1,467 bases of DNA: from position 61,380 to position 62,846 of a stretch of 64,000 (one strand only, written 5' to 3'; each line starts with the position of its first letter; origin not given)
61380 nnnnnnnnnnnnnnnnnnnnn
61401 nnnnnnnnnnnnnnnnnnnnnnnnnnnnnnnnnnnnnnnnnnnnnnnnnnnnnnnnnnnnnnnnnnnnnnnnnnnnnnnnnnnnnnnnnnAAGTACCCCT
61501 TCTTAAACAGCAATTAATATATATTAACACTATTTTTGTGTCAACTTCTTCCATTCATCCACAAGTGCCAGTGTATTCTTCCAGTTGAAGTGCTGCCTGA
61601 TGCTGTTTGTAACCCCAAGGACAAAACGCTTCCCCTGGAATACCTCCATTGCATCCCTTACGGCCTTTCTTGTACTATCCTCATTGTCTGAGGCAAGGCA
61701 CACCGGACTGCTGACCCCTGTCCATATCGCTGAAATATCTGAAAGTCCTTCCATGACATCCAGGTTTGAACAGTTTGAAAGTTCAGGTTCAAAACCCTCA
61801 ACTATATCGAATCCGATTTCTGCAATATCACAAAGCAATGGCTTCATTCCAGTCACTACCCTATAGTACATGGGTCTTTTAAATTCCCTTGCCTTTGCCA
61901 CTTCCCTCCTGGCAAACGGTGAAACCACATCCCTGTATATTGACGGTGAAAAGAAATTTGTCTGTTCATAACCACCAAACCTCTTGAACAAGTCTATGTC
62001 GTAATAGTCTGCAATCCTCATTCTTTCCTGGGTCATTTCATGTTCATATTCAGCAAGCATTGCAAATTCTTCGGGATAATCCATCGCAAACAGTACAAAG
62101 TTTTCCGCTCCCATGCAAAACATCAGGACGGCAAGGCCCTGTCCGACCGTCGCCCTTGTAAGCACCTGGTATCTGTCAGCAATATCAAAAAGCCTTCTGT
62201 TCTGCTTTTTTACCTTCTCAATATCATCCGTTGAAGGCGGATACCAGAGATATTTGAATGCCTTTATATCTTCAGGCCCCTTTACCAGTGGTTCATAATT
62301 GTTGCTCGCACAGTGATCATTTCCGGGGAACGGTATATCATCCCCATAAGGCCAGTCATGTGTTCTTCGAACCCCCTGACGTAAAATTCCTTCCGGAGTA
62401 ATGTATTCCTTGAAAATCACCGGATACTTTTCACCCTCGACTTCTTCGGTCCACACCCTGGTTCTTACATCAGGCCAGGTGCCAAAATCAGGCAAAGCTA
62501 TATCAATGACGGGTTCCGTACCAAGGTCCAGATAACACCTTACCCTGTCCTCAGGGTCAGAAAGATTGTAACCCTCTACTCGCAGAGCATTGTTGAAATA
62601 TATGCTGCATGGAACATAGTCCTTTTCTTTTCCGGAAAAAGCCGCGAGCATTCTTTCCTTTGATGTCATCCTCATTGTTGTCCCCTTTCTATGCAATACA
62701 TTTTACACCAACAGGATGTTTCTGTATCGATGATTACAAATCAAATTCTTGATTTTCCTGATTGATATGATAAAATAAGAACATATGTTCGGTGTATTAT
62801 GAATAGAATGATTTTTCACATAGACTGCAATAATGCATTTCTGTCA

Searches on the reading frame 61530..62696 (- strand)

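Call 9: search_protein_families(library=pfam, proteins=[window:61530-62696:-])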
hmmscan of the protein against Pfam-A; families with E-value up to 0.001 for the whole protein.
window:61530-62696:- (388 aa): 1 family
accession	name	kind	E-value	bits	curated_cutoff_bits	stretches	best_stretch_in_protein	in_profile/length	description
PF01208.23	URO-D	-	6.8e-07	29.1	23.9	1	194-384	153-345/346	Uroporphyrinogen decarboxylase (URO-D)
